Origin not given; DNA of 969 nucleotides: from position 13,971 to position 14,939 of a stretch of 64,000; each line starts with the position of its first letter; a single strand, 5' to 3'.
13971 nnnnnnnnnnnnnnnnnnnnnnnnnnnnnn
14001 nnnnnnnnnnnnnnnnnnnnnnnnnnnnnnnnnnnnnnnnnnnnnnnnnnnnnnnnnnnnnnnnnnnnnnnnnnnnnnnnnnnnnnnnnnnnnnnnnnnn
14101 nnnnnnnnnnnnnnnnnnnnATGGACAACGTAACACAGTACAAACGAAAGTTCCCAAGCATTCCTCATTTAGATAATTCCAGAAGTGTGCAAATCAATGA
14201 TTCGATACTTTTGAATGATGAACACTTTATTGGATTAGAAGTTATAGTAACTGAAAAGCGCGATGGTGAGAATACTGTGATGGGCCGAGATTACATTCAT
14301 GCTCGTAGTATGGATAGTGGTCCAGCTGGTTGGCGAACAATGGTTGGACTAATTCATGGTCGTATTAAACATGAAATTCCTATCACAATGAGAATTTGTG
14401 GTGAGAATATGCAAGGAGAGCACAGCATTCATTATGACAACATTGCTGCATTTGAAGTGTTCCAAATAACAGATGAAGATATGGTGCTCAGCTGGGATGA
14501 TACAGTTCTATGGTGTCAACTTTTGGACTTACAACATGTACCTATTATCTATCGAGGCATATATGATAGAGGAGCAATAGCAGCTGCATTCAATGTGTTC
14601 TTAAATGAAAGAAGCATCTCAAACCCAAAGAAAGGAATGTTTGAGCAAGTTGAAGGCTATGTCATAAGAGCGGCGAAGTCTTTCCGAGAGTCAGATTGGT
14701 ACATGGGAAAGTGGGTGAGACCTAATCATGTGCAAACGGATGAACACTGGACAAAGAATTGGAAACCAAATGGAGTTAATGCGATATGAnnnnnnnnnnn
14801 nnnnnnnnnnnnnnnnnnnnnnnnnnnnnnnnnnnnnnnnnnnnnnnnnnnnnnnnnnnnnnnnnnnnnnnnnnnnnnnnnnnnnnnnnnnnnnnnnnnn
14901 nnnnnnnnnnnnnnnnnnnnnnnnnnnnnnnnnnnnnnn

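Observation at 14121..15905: RNA end-healing and sealing cassette (Rnl2-like ligase, Pnk kinase, HD phosphohydrolase), with a second giant Rnl1-like ligase and a tRNA-Gln nearby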

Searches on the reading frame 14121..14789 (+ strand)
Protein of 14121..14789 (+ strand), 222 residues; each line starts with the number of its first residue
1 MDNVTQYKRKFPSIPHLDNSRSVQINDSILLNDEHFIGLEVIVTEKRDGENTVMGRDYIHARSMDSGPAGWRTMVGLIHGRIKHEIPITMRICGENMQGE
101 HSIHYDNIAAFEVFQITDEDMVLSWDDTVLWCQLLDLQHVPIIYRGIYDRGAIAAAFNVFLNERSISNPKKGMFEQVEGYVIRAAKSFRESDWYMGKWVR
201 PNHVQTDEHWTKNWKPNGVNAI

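Call 4: search_protein_families(library=pfam, proteins=[window:14121-14789:+], max_evalue=0.1)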
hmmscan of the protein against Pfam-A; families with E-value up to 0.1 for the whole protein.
window:14121-14789:+ (222 aa): 1 family
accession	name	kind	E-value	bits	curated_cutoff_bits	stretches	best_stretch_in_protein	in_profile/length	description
PF09414.15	RNA_ligase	-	8.3e-21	75.3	27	1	40-198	2-170/171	RNA ligase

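Call 5: search_protein_families(library=phrogs, proteins=[window:14121-14789:+], max_evalue=0.01)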
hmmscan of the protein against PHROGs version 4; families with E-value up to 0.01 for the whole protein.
window:14121-14789:+ (222 aa): 4 families
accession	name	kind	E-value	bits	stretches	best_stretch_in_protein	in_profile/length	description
phrog_34045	-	unknown function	5.3e-50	171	1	8-217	6-207/219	-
phrog_24030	-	DNA, RNA and nucleotide metabolism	6.1e-43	148.4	1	9-213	134-333/342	RNA ligase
phrog_548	-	DNA, RNA and nucleotide metabolism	3.7e-05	24.1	1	84-185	94-213/341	RNA ligase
phrog_968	-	DNA, RNA and nucleotide metabolism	3.8e-05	23.8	1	92-185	282-373/398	RNA ligase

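Call 10: search_solved_structures(query=window:14121-14789:+, max_evalue=1, show_alignments=2)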
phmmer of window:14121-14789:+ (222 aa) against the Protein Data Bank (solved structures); distinct sequences matched with E-value up to 1: 0.

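Call 14: find_homologous_proteins(query=window:14121-14789:+)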
Query window:14121-14789:+ (222 aa): 916 proteins with E <= 0.001 among 1095 candidates; the best 120 are listed.
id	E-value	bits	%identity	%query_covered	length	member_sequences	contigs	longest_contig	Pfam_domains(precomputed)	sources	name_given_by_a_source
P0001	1.5e-151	520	100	100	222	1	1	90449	PF09414.16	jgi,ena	-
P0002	2.3e-66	242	53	96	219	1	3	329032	PF09414.16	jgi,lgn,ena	-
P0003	6.2e-62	227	51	95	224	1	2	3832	PF09414.16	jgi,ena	-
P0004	6.0e-55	204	50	97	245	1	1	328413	PF09414.16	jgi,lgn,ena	-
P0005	3.4e-51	192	50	91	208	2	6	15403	PF09414.16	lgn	-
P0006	1.4e-48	183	48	91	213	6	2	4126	PF09414.16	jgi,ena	-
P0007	5.8e-48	181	48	92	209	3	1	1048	PF09414.16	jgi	jgi:hypothetical protein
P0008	1.4e-46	177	45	93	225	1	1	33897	PF09414.16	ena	-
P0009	4.0e-46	175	45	91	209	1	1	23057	PF09414.16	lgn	-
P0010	4.1e-46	175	45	98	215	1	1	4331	PF09414.16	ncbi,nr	ncbi:MAG: 2'-5' RNA ligase [Candidatus Altiarchaeales archaeon]|nr:2'-5' RNA ligase [Candidatus Alti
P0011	4.9e-46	175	46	93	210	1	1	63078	PF09414.16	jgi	jgi:ATP-dependent RNA circularization protein (DNA/RNA ligase family)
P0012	7.3e-46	174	46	91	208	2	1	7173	PF09414.16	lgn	-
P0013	1.1e-45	174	46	95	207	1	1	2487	PF09414.16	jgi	jgi:ATP-dependent RNA circularization protein (DNA/RNA ligase family)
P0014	1.7e-45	173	46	91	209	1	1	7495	PF09414.16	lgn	-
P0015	1.7e-45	173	47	95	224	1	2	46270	PF09414.16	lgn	-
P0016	2.1e-45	173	45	93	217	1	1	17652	PF09414.16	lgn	-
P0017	3.4e-45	172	45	95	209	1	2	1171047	PF09414.16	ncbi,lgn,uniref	ncbi:RNA ligase family protein [Priestia filamentosa]|uniref:RNA ligase family protein n=1 Tax=Pries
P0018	3.9e-45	172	45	95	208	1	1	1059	PF09414.16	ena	-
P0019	5.6e-45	172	47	95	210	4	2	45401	PF09414.16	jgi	jgi:hypothetical protein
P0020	6.7e-45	171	47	91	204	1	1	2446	PF09414.16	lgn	-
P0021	1.1e-44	171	47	92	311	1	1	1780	PF09414.16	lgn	-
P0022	1.1e-44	171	45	91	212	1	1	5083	PF09414.16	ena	-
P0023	2.6e-44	169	47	93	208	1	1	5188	PF09414.16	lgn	-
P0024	2.8e-44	169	45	92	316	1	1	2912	PF09414.16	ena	-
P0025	3.2e-44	169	46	91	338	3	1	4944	PF01844.30,PF09414.16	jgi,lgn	jgi:hypothetical protein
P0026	6.4e-44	168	43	95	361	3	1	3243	PF09414.16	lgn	-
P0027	1.2e-43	167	46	91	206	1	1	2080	PF09414.16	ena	-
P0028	1.4e-43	167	48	91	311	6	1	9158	PF09414.16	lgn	-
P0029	1.5e-43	167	45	92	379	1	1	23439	PF09414.16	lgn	-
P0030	1.5e-43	167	46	95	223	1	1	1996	PF09414.16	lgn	-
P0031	1.8e-43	167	40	92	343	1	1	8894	PF09414.16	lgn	-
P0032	2.7e-43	166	48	95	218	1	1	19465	PF09414.16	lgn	-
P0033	2.8e-43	166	44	91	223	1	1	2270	PF09414.16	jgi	jgi:hypothetical protein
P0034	3.5e-43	166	43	96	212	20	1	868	PF09414.16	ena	-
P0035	3.9e-43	165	45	96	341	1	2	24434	PF09414.16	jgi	jgi:hypothetical protein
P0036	4.2e-43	165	45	91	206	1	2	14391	PF09414.16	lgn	-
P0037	4.6e-43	165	45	91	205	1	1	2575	PF09414.16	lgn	-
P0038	5.1e-43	165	47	91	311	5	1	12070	PF09414.16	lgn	-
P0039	7.7e-43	165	46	94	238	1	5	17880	PF09414.16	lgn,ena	-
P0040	9.3e-43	164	43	91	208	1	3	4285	PF09414.16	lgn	-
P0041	9.8e-43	164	43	95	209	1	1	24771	PF09414.16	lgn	-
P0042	1.1e-42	164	44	96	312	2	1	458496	PF09414.16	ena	-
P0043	1.2e-42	164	43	92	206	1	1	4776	PF09414.16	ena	-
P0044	1.4e-42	164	44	92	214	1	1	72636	PF09414.16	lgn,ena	-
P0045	1.6e-42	163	45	91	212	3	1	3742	PF09414.16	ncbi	-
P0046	1.9e-42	163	42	95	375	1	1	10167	PF09414.16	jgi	-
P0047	1.9e-42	163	44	95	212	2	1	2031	PF09414.16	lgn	-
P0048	2.0e-42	163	46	91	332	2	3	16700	PF09414.16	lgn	-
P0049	2.1e-42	163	44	93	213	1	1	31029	PF09414.16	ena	-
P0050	2.4e-42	163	44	96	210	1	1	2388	PF09414.16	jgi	jgi:hypothetical protein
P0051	2.4e-42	163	44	94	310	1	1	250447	PF09414.16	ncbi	-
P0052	2.5e-42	163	44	96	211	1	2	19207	PF09414.16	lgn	-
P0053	2.6e-42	163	43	95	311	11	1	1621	PF09414.16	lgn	-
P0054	3.0e-42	163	45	91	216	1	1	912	PF09414.16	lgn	-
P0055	3.6e-42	162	43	92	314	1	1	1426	PF09414.16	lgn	-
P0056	6.9e-42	161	45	91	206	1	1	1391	PF09414.16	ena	-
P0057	7.1e-42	161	46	91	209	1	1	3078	PF09414.16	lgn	-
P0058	8.6e-42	161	43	95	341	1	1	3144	PF09414.16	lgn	-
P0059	8.7e-42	161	45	92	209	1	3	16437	PF09414.16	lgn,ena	-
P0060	1.0e-41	161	44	91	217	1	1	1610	PF09414.16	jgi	jgi:hypothetical protein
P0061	1.0e-41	161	43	91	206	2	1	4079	PF09414.16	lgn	-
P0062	1.0e-41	161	46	91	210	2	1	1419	PF09414.16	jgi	jgi:hypothetical protein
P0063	1.1e-41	161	44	91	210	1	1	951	PF09414.16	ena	-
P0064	1.1e-41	161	46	91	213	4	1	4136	PF09414.16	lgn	-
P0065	1.2e-41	161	43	91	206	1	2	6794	PF09414.16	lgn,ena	-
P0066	1.2e-41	161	44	95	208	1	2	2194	PF09414.16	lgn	-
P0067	1.4e-41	160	41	92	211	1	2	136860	PF09414.16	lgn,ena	-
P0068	1.7e-41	160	44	91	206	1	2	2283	PF09414.16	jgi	jgi:hypothetical protein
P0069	2.0e-41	160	45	91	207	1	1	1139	PF09414.16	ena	-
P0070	2.5e-41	160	40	95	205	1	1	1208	PF09414.16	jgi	jgi:hypothetical protein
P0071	2.5e-41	160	45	91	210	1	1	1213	PF09414.16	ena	-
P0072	2.6e-41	159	43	91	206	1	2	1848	PF09414.16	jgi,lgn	jgi:hypothetical protein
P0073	2.8e-41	159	46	91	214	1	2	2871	PF09414.16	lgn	-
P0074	3.3e-41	159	43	91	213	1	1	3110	PF09414.16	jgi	jgi:hypothetical protein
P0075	3.3e-41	159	43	91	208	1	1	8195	PF09414.16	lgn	-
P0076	4.7e-41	159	44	95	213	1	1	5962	PF09414.16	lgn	-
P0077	5.5e-41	158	45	91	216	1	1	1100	PF09414.16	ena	-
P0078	7.9e-41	158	45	93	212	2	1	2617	PF09414.16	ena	-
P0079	9.0e-41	158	43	91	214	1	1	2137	PF09414.16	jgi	jgi:hypothetical protein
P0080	9.9e-41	158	44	91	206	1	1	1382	PF09414.16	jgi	jgi:hypothetical protein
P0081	1.1e-40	158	45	95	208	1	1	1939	PF09414.16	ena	-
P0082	1.1e-40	157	41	95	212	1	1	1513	PF09414.16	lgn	-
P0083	1.3e-40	157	43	95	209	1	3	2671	PF09414.16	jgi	jgi:hypothetical protein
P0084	1.6e-40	157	43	95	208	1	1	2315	PF09414.16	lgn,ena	-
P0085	1.7e-40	157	42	98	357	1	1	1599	PF09414.16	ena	-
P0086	1.8e-40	157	43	91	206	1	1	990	PF09414.16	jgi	jgi:hypothetical protein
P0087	2.1e-40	157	42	95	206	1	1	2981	PF09414.16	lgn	-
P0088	2.3e-40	156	43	91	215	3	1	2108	PF09414.16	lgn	-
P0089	2.3e-40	156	48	91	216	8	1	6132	PF09414.16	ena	-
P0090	2.4e-40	156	44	94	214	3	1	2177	PF09414.16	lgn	-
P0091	2.4e-40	156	46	93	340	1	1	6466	PF09414.16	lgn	-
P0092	2.5e-40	156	47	91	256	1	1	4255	PF09414.16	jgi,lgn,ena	-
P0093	2.6e-40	156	44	97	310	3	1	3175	PF09414.16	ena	-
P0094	3.0e-40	156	43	91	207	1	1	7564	PF09414.16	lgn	-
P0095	3.0e-40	156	44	91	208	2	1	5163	PF09414.16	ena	-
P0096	3.1e-40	156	43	95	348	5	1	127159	PF09414.16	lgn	-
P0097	3.1e-40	156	42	95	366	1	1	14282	PF09414.16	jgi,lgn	jgi:hypothetical protein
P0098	3.5e-40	156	43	99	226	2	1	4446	PF09414.16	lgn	-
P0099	3.9e-40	156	43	95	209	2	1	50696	PF09414.16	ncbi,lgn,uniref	ncbi:RNA ligase family protein [Brevibacillus sp. SYSU BS000544]|uniref:RNA ligase family protein n=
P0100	4.0e-40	156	43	91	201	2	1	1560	PF09414.16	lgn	-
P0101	5.1e-40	155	42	92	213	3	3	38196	PF09414.16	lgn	-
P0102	5.1e-40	155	42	95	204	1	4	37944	PF09414.16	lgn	-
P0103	5.3e-40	155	43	95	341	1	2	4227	PF09414.16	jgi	jgi:hypothetical protein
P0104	5.8e-40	155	40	99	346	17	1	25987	PF09414.16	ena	-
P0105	6.5e-40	155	43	96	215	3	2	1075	PF09414.16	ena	-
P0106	6.8e-40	155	43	95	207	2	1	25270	PF09414.16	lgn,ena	-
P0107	6.9e-40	155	42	95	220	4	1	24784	PF09414.16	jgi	jgi:hypothetical protein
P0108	7.1e-40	155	43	95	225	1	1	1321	PF09414.16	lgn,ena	-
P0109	7.2e-40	155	45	91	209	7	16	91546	PF09414.16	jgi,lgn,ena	-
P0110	7.8e-40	155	44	91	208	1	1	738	PF09414.16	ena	-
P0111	8.0e-40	155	44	91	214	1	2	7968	PF09414.16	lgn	-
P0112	8.1e-40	155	41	95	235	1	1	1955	PF09414.16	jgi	jgi:hypothetical protein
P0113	8.1e-40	155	45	92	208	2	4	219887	PF09414.16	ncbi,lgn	-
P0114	8.5e-40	155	45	91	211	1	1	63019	PF09414.16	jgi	-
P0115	9.2e-40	154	44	94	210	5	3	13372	PF09414.16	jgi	jgi:hypothetical protein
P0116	1.2e-39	154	43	91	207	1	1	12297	PF09414.16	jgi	-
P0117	1.2e-39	154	44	93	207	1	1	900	PF09414.16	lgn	-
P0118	1.3e-39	154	46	91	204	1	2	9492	PF09414.16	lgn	-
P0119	1.3e-39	154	42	95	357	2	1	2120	PF09414.16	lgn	-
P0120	1.6e-39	154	43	91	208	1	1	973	PF09414.16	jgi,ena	-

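Call 15: search_dna_similar(query=window:14121-14789:+, collection=phages, mode=protein, max_rows=25)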
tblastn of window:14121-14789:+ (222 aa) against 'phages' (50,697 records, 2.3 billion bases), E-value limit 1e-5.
Records with a match: 33; places in all: 35; records where one place covers at least 80% of the query: 27.
Best place of each record, by identity: <60% 33.
By first word of the organism name: uncultured 8; Caulobacter 8; Prevotella 6; Agrobacterium 2; Acinetobacter 2; Halogranum 2; Ralstonia 1; Xanthomonas 1; Sinorhizobium 1; Bertelyvirus 1; and 1 more.
By host as written in the record: Caulobacter vibrioides CB15 9; - 8; Prevotella sp. 6; Agrobacterium tumefaciens C58 2; Acinetobacter baumannii DSM 30007 2; Halogranum sp. SS5-1 2; Ralstonia solanacearum 1; Xanthomonas citri 1; and 2 more.
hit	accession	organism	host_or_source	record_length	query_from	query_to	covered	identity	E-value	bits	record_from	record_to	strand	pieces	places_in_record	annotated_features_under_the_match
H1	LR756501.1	uncultured phage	metagenomic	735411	8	210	91%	43.5%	8e-39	147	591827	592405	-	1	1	record has no annotation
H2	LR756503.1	uncultured phage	metagenomic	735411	8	210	91%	43.5%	8e-39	147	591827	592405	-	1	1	record has no annotation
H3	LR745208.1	uncultured phage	metagenomic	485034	8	210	91%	41.6%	2e-37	144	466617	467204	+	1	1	record has no annotation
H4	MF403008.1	Agrobacterium phage Atu_ph07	Agrobacterium tumefaciens C58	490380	8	219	95%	39.8%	4e-41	154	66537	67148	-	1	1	hypothetical protein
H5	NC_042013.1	Agrobacterium phage Atu_ph07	Agrobacterium tumefaciens C58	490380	8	219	95%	39.8%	4e-41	154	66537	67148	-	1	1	hypothetical protein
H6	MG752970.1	Ralstonia phage RsoM2USA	Ralstonia solanacearum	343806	3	219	98%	38.1%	2e-32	129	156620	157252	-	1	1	hypothetical protein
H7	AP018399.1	Xanthomonas phage XacN1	Xanthomonas citri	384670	10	219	95%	39.3%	3e-30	123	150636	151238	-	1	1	2'-5' RNA ligase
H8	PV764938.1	Sinorhizobium phage Phosso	Sinohrizobium meliloti NRRL L-50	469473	5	221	98%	37.6%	6e-36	139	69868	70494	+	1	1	RNA ligase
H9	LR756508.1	uncultured phage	metagenomic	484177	1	212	95%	38.4%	8e-33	130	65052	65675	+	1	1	record has no annotation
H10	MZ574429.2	Caulobacter phage C1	Caulobacter vibrioides CB15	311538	10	210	91%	40.0%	3e-35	137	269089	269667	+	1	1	hypothetical protein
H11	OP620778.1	Bertelyvirus sp.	Caulobacter vibrioides CB15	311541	10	210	91%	40.0%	3e-35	137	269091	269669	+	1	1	hypothetical protein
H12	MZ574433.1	Caulobacter phage RB23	Caulobacter vibrioides CB15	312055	10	210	91%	40.0%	3e-35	137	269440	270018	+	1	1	hypothetical protein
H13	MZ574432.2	Caulobacter phage BL47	Caulobacter vibrioides CB15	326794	10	210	91%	40.0%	3e-35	137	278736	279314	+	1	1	hypothetical protein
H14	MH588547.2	Caulobacter phage CcrSC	Caulobacter vibrioides CB15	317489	4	210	93%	38.4%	9e-34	133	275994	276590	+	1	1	hypothetical protein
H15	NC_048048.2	Caulobacter phage CcrSC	Caulobacter vibrioides CB15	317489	4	210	93%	38.4%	9e-34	133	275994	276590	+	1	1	RNA ligase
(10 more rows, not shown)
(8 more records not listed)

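Call 17: find_encoding_contigs(protein=P0002, flank=10000, max_places=3)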
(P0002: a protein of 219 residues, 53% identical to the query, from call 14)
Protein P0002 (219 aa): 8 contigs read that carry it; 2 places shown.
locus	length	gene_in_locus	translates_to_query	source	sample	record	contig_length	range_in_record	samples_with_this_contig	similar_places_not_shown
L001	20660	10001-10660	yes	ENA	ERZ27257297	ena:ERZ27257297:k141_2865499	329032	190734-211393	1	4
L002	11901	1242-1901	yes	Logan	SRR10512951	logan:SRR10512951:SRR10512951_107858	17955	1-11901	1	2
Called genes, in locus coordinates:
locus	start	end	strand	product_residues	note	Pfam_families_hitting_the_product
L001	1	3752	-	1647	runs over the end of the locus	-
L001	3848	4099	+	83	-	-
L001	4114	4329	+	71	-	-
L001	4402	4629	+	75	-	-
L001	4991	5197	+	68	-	-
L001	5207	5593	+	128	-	-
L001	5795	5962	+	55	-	-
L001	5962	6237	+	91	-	-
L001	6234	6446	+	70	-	-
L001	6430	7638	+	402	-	-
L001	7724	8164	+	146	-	-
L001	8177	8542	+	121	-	-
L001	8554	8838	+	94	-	-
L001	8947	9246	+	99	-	-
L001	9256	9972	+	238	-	-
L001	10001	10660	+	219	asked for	PF09414:RNA_ligase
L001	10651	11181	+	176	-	-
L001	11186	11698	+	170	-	-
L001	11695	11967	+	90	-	-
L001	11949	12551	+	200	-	PF01966:HD (weak)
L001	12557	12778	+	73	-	-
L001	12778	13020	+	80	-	-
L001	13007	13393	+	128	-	-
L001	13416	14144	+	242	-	PF04973:NMN_transporter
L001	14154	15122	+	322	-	PF01467:CTP_transf_like (faint), PF13521:AAA_28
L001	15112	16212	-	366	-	-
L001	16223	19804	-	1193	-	-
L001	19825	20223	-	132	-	-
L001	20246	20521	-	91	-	-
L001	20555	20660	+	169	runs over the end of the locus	PF18798:LPD3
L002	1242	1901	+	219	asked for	PF09414:RNA_ligase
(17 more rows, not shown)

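Call 18: search_solved_structures(query=A1, max_evalue=1, show_alignments=3)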
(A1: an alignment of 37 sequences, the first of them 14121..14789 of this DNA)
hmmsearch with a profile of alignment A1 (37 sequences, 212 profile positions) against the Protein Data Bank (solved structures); distinct sequences matched with E-value up to 1: 20.
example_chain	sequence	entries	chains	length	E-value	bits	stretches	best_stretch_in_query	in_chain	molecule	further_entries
3qwu_A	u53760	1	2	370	0.0014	21.4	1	38-174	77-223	DNA ligase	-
5b29_A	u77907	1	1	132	0.14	14.9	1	17-54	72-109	Fatty acid-binding protein, heart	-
1g5w_A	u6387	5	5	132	0.14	14.9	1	17-54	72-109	FATTY ACID-BINDING PROTEIN | MUSCLE FATTY ACID BINDING PROTEIN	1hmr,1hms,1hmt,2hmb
5b28_A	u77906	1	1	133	0.14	14.9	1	17-54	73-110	Fatty acid-binding protein, heart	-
5ce4_A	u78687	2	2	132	0.14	14.9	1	17-54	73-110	Fatty acid-binding protein, heart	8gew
3wvm_A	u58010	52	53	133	0.14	14.9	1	17-54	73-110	Fatty acid-binding protein, heart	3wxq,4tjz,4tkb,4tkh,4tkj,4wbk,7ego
9lvq_A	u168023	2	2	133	0.14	14.9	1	17-54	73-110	Fatty acid-binding protein, heart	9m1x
7v2g_A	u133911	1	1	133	0.14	14.9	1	17-54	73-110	Fatty acid-binding protein, heart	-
5b27_A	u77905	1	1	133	0.14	14.9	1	17-54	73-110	Fatty acid-binding protein, heart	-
5hz9_A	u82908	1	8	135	0.15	14.8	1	17-54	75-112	Fatty acid-binding protein, heart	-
6aq1_A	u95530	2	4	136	0.15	14.8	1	17-54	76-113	Fatty acid-binding protein, heart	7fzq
3wbg_A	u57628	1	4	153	0.18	14.5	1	17-54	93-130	Fatty acid-binding protein, heart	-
3rsw_A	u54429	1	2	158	0.19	14.4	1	17-54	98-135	Fatty acid-binding protein, heart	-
3ic9_A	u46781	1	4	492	0.36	13.6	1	152-198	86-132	dihydrolipoamide dehydrogenase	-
3js1_A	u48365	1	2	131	0.84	12.3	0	17-52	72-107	Adipocyte fatty acid-binding protein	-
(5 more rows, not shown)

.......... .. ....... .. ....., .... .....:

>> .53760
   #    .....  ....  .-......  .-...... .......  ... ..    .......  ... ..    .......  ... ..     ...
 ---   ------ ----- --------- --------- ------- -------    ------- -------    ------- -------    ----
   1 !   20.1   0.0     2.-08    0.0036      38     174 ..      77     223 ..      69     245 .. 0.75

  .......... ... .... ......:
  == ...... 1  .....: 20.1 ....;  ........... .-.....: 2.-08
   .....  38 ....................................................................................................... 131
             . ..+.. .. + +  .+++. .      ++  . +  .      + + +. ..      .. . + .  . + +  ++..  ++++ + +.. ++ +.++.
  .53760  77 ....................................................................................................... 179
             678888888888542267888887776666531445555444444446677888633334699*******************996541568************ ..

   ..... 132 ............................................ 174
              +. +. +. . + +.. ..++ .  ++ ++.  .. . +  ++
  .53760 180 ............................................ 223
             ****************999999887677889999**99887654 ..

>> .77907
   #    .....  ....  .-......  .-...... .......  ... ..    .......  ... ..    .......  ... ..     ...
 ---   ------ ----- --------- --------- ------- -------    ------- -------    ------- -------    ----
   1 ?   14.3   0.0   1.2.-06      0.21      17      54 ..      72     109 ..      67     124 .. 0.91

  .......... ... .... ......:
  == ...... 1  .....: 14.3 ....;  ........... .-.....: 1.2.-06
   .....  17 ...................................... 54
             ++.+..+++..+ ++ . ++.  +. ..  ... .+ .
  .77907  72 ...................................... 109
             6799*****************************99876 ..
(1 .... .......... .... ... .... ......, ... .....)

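Call 19: search_protein_families(library=ncbifam, proteins=[window:14121-14789:+], max_evalue=0.1)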
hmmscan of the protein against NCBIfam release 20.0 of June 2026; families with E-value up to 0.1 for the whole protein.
window:14121-14789:+ (222 aa): 0 families
